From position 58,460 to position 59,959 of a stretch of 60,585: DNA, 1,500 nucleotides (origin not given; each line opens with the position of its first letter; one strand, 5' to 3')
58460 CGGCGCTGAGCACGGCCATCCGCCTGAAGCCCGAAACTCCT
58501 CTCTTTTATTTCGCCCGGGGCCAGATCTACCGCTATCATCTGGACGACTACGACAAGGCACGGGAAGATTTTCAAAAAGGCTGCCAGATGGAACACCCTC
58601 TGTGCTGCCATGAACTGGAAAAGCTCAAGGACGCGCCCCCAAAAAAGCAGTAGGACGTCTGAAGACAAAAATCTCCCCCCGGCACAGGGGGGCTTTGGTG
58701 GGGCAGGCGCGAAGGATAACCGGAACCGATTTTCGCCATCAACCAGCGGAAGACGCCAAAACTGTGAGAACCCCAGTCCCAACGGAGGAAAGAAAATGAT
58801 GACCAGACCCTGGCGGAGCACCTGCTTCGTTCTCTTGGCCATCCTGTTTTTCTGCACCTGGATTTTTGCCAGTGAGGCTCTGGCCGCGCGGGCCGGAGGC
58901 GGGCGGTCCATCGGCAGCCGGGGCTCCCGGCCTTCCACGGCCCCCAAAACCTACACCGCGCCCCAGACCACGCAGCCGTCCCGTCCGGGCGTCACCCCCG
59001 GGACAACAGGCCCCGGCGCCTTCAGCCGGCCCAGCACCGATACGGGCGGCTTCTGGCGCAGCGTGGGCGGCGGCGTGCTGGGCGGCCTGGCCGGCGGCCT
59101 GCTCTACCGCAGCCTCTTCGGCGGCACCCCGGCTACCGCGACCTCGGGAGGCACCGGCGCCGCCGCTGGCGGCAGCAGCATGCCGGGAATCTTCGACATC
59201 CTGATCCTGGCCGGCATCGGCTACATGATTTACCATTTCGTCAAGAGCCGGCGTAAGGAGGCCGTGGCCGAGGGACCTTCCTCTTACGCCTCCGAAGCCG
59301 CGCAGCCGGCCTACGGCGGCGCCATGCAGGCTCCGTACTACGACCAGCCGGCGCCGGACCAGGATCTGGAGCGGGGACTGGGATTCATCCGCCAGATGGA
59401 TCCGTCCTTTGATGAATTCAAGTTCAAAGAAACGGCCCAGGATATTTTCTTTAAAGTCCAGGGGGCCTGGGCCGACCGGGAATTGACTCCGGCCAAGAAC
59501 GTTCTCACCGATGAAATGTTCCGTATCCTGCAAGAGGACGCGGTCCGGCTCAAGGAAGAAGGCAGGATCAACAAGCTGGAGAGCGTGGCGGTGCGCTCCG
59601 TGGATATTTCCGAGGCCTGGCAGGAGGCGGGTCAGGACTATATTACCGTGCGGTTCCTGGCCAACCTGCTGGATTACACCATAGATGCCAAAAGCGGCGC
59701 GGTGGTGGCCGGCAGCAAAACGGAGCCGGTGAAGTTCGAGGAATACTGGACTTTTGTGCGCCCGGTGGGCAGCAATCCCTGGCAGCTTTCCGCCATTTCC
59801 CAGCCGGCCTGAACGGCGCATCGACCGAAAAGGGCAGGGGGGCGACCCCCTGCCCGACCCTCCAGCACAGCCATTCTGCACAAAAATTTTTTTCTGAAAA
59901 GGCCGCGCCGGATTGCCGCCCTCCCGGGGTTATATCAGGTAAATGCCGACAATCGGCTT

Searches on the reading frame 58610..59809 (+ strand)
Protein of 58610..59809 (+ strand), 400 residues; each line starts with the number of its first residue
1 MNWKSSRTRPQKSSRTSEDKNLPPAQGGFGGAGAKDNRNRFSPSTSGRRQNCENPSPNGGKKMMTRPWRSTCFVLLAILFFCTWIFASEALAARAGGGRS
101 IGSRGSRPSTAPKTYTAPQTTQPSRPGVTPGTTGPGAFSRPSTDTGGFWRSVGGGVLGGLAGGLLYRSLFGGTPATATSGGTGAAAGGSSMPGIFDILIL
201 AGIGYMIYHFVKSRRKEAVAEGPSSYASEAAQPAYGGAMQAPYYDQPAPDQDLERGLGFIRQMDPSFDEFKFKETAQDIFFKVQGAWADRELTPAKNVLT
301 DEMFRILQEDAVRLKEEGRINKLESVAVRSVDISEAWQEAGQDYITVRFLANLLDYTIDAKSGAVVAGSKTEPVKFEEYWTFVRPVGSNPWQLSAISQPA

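Call 27: search_protein_families(library=pfam, proteins=[window:58610-59809:+], max_evalue=0.00001)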
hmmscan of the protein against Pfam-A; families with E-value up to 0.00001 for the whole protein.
window:58610-59809:+ (400 aa): 1 family
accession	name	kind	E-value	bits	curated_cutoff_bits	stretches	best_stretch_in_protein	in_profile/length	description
PF04280.21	Tim44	-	1.8e-42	145.4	29.6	1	256-398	4-147/147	Tim44-like domain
